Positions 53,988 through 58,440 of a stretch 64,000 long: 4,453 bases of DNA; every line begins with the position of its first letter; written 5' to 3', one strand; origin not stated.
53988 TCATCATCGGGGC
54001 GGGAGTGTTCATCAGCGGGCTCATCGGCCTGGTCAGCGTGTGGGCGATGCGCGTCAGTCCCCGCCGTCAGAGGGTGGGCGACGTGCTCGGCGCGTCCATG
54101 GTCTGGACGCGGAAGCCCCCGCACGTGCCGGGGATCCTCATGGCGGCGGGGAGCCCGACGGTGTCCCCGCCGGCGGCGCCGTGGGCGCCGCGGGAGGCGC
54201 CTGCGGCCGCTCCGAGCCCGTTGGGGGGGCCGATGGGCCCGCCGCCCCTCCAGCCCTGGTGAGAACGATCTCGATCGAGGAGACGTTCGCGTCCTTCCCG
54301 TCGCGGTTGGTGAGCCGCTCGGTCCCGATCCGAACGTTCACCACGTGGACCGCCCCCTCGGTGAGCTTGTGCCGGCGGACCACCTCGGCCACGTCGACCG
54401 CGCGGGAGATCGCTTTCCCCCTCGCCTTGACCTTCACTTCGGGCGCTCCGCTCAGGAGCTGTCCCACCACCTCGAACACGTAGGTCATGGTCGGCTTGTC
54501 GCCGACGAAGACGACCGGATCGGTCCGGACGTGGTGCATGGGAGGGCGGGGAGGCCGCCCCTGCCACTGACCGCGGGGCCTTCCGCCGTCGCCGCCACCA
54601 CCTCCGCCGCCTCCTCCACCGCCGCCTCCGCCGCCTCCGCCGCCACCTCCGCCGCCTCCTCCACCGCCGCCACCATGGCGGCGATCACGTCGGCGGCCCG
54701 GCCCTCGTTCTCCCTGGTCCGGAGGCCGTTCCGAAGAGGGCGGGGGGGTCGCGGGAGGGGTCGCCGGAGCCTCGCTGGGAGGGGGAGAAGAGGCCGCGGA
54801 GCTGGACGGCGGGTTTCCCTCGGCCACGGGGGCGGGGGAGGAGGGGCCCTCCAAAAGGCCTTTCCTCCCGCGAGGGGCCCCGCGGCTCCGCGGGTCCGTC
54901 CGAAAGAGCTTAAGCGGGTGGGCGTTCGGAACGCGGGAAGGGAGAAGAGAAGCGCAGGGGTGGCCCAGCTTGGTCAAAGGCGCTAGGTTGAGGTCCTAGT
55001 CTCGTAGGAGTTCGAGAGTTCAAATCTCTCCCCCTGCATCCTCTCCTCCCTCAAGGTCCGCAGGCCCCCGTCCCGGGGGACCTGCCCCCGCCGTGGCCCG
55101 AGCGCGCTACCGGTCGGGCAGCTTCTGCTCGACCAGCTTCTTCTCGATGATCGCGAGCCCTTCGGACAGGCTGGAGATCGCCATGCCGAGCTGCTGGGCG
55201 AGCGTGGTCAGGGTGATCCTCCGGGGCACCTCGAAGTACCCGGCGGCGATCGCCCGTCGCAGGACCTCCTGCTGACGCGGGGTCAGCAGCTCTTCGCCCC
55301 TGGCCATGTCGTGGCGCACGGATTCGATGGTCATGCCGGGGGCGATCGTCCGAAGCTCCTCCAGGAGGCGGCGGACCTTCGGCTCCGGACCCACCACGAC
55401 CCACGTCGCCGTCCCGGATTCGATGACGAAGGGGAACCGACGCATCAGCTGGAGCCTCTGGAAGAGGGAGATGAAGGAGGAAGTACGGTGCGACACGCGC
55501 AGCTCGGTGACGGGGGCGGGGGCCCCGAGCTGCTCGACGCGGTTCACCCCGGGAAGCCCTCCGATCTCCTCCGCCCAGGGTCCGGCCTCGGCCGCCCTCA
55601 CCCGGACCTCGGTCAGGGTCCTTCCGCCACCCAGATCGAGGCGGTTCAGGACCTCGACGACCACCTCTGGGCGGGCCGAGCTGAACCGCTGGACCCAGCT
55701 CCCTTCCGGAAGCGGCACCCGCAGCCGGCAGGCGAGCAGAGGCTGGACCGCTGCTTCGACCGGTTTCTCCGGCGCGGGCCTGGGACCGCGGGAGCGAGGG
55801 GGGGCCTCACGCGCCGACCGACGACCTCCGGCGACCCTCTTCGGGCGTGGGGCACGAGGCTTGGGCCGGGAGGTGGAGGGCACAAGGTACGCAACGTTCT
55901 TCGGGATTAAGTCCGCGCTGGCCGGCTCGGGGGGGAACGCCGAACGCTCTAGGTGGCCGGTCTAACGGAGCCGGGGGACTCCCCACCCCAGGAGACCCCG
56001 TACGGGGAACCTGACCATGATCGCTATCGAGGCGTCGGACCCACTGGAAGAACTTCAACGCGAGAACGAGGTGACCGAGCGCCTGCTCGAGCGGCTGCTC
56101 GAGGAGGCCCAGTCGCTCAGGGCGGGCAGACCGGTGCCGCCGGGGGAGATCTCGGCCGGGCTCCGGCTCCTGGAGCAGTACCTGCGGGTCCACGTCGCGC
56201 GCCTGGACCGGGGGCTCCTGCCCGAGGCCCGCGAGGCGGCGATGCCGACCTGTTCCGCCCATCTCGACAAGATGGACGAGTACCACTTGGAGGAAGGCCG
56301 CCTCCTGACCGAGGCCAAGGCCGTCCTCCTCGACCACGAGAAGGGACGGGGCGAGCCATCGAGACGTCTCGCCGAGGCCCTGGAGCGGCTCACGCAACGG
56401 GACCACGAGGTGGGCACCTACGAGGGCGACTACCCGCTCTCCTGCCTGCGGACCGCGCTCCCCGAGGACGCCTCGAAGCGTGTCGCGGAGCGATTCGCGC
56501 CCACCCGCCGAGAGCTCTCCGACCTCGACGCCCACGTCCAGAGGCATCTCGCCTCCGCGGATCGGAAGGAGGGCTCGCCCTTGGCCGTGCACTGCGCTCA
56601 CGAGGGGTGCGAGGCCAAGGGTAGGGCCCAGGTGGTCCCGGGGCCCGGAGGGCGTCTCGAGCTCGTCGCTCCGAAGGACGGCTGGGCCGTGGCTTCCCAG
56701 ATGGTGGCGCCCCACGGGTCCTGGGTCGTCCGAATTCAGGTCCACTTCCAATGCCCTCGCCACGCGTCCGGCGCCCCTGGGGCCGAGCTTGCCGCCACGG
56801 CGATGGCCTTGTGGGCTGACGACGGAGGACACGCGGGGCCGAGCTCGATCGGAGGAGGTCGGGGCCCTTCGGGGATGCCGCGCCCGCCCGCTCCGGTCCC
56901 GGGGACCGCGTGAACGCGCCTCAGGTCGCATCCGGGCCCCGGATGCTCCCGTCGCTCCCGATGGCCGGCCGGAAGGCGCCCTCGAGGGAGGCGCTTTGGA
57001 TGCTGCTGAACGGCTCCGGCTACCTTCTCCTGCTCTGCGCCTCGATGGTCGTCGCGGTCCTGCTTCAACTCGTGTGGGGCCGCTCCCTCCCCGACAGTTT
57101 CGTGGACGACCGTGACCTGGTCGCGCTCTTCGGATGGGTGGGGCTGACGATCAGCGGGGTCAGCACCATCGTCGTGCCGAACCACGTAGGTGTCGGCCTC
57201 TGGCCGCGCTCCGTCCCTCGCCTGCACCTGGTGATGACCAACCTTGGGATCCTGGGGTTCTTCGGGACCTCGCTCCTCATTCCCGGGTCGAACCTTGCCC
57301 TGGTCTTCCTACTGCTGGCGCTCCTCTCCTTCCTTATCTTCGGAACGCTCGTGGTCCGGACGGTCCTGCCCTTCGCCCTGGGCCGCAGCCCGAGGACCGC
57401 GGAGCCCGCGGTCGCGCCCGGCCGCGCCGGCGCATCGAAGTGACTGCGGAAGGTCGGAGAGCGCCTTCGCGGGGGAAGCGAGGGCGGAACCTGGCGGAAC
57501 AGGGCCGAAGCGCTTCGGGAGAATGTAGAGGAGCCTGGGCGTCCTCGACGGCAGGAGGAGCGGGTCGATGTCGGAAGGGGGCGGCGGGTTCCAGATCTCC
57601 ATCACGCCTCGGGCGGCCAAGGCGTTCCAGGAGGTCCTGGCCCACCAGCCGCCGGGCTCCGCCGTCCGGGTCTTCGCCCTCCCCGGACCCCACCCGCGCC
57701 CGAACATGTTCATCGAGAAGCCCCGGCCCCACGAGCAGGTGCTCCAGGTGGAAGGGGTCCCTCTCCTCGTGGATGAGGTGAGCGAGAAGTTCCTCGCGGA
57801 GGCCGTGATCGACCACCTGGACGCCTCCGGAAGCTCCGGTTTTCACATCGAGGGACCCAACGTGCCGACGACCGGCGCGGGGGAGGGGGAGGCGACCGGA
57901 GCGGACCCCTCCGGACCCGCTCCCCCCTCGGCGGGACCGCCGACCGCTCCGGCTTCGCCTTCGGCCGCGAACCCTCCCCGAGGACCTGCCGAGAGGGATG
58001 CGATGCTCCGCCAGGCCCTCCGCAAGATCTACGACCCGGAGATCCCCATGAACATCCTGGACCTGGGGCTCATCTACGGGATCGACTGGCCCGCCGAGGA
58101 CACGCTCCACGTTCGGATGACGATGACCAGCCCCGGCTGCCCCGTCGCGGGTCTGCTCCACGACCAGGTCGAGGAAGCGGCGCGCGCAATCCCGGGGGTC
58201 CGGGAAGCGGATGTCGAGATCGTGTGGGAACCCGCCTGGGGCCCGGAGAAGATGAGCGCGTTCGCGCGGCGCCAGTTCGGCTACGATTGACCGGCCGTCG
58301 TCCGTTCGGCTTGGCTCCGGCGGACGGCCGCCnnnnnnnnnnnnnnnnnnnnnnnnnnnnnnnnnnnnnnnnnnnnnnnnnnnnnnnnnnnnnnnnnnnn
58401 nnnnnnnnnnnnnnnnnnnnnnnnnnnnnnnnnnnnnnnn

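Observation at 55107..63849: Hemerythrin / DUF2249 / DUF59 / DUF1059 / DUF302-Trx island with two unassigned polytopic membrane proteins: candidate archaeal NO-, O2- or metal-stress and Fe-S repair system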

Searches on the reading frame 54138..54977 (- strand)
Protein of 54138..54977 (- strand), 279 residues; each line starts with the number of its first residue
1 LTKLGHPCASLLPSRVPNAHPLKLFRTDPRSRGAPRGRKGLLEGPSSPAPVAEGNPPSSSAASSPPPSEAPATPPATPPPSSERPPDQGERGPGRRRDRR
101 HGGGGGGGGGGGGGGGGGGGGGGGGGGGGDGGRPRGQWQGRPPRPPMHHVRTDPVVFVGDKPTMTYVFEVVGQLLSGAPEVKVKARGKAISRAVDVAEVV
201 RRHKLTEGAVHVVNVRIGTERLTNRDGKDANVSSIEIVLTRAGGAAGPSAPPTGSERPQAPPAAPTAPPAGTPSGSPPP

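Call 4: search_protein_families(library=pfam, max_evalue=0.01, proteins=[window:54138-54977:-])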
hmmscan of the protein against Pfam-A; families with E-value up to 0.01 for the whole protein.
window:54138-54977:- (279 aa): 1 family
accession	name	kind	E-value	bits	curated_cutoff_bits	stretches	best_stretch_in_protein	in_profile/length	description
PF01918.27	Alba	-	1.1e-15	57.5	25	1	155-217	2-64/66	Alba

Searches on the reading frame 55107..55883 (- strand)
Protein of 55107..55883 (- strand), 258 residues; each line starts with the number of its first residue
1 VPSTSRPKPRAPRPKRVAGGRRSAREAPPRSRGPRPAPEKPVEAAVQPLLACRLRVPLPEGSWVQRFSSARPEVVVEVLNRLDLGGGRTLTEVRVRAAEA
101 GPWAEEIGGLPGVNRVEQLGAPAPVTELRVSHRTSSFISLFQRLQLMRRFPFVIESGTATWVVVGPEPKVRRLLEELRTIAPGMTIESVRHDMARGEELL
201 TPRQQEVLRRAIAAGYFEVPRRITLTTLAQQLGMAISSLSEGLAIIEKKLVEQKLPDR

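Call 3: search_protein_families(library=pfam, max_evalue=0.01, proteins=[window:55107-55883:-])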
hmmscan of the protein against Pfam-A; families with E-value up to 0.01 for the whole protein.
window:55107-55883:- (258 aa): 2 families
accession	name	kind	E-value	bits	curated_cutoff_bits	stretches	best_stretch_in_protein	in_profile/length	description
PF04967.18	HTH_10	-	1.2e-15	57.5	23.1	1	200-252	1-53/53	HTH DNA binding domain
PF09182.16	PuR_N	-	0.0042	17.4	24.6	1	222-254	20-52/70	Bacterial purine repressor, N-terminal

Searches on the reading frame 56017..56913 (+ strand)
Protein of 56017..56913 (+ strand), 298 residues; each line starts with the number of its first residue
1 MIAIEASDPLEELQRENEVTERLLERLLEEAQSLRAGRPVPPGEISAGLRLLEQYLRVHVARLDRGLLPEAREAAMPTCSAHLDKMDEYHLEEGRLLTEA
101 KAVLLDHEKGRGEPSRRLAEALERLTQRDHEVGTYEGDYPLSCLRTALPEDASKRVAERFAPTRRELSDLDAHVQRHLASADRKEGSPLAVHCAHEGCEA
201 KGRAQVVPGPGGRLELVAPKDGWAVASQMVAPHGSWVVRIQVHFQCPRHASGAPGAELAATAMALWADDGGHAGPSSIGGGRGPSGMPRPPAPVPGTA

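Call 3: search_protein_families(library=pfam, max_evalue=0.01, proteins=[window:56017-56913:+])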
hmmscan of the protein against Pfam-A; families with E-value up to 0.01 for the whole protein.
window:56017-56913:+ (298 aa): 1 family
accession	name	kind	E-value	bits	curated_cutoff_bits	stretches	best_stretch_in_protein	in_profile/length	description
PF01814.28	Hemerythrin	-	6e-05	24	25.3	1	9-125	2-111/127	Hemerythrin HHE cation binding domain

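Call 5: search_protein_families(library=ncbifam, max_evalue=1, proteins=[window:56017-56913:+])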
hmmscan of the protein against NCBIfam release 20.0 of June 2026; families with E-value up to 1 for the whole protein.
window:56017-56913:+ (298 aa): 0 families

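Call 92: search_solved_structures(query=window:56017-56913:+, max_evalue=1)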
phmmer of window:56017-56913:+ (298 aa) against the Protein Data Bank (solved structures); distinct sequences matched with E-value up to 1: 0.

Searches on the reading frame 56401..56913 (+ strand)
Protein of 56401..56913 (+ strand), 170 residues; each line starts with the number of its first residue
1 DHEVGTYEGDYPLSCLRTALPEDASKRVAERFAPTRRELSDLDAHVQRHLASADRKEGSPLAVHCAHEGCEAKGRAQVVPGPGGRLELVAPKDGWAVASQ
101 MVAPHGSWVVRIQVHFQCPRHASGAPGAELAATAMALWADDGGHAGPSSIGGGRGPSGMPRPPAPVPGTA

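Call 63: search_protein_families(library=pfam, max_evalue=10, proteins=[window:56401-56913:+])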
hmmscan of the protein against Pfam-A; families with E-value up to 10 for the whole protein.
window:56401-56913:+ (170 aa): 0 families

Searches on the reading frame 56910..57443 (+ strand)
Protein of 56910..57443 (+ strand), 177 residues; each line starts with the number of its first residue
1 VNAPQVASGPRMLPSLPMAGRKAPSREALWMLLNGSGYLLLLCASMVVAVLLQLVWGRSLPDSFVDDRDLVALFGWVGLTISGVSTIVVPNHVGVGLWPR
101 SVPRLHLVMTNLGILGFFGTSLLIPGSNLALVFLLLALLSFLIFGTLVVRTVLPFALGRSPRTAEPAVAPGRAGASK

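Call 3: search_protein_families(library=pfam, max_evalue=0.01, proteins=[window:56910-57443:+])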
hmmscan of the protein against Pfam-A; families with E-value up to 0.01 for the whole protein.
window:56910-57443:+ (177 aa): 0 families

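Call 5: search_protein_families(library=ncbifam, max_evalue=1, proteins=[window:56910-57443:+])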
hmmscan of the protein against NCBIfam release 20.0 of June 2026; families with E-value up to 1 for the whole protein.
window:56910-57443:+ (177 aa): 0 families

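Call 6: search_protein_families(library=pfam, max_evalue=10, proteins=[window:56910-57443:+])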
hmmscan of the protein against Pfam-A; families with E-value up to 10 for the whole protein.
window:56910-57443:+ (177 aa): 1 family
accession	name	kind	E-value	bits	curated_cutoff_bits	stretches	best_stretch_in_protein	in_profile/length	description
PF25258.1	DUF7859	-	4.5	7.7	27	1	126-153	10-37/49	Family of unknown function (DUF7859)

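Call 68: find_homologous_proteins(query=window:56910-57443:+, max_evalue=0.001)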
Query window:56910-57443:+ (177 aa): 23 proteins with E <= 0.001 among 570 candidates.
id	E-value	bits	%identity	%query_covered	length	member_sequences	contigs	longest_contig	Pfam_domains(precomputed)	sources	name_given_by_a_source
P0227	6.2e-97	340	90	100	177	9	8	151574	-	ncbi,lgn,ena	-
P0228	5.3e-85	302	100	83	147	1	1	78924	-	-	-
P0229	1.4e-84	300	99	83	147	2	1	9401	-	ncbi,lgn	-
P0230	2.7e-40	156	61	79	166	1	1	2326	-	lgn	-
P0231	3.2e-39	152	59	82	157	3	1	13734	-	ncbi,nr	ncbi:MAG: hypothetical protein KGI89_14005 [Euryarchaeota archaeon]|nr:hypothetical protein [Euryarc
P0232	1.2e-37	147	51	93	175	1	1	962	-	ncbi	-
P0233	1.6e-36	144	52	81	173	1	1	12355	-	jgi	jgi:hypothetical protein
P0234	4.2e-35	139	51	77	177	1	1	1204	-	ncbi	-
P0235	2.9e-34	136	53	86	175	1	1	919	-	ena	-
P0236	3.6e-34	136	49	83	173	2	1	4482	-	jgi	jgi:hypothetical protein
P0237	2.0e-33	134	51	88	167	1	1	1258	-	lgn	-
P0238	8.9e-33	131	50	81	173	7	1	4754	-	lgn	-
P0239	1.6e-32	131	61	71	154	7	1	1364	-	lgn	-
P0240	1.2e-31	128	53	71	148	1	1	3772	-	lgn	-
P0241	1.6e-30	124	48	79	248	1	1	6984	-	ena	-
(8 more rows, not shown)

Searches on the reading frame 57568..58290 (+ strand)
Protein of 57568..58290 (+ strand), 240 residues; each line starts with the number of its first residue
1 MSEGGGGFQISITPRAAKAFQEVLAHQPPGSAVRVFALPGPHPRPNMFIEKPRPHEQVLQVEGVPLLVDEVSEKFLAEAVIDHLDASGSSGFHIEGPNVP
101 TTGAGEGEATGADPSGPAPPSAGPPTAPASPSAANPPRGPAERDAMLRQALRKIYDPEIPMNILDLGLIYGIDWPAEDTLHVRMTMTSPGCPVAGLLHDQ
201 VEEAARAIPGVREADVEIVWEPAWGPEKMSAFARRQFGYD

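Call 3: search_protein_families(library=pfam, max_evalue=0.01, proteins=[window:57568-58290:+])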
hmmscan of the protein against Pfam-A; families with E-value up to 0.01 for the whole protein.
window:57568-58290:+ (240 aa): 2 families
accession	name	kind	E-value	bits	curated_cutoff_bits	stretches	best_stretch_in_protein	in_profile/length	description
PF01883.24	FeS_assembly_P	-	6.7e-19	68.4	23.5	1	145-216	2-73/73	Iron-sulfur cluster assembly protein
PF01521.26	Fe-S_biosyn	-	0.00029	21.5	26.3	1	9-99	2-102/110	Iron-sulphur cluster biosynthesis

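Call 5: search_protein_families(library=ncbifam, max_evalue=1, proteins=[window:57568-58290:+])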
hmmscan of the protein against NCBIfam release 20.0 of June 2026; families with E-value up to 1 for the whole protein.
window:57568-58290:+ (240 aa): 12 families
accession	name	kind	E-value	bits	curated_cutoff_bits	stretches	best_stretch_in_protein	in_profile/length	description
TIGR02945.1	SUF_assoc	equivalog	1.6e-32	111.8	143.4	1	149-237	8-96/99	SUF system Fe-S cluster assembly protein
TIGR03406.1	FeS_long_SufT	hypoth_equivalog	5e-26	91.5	202.6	1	142-238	73-173/174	putative Fe-S cluster assembly protein SufT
NF041868.1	paad_haloarch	equivalog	2.9e-22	79.1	180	1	146-227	30-110/127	1,2-phenylacetyl-CoA epoxidase subunit PaaD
TIGR02159.1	PA_CoA_Oxy4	equivalog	6.2e-10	39.5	108.15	1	155-235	2-81/146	1,2-phenylacetyl-CoA epoxidase subunit PaaD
TIGR00049.1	TIGR00049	subfamily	4.2e-06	26.9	58.8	1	11-102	2-97/106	iron-sulfur cluster assembly accessory protein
TIGR03341.1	YhgI_GntY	equivalog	8.6e-06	25.7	269.35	1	10-98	1-94/190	Fe-S biogenesis protein NfuA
NF008392.0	PRK11190.1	equivalog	5.3e-05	23.2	268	1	9-98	1-95/192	Fe-S biogenesis protein NfuA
NF010147.0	PRK13623.1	equivalog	7.7e-05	22.9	117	1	48-103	52-107/115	iron-sulfur cluster insertion protein ErpA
TIGR02011.1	IscA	equivalog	0.00059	20.1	150.6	1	12-106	3-101/105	iron-sulfur cluster assembly protein IscA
NF038090.1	IscA_HesB_Se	subfamily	0.0014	18.9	85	1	10-98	2-92/101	IscA/HesB family protein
NF007049.0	PRK09502.1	equivalog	0.0059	16.8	181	1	48-106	44-103/107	iron-sulfur cluster assembly protein IscA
TIGR01997.1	sufA_proteo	equivalog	0.04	14.1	136.2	1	10-107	3-102/107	Fe-S cluster assembly scaffold SufA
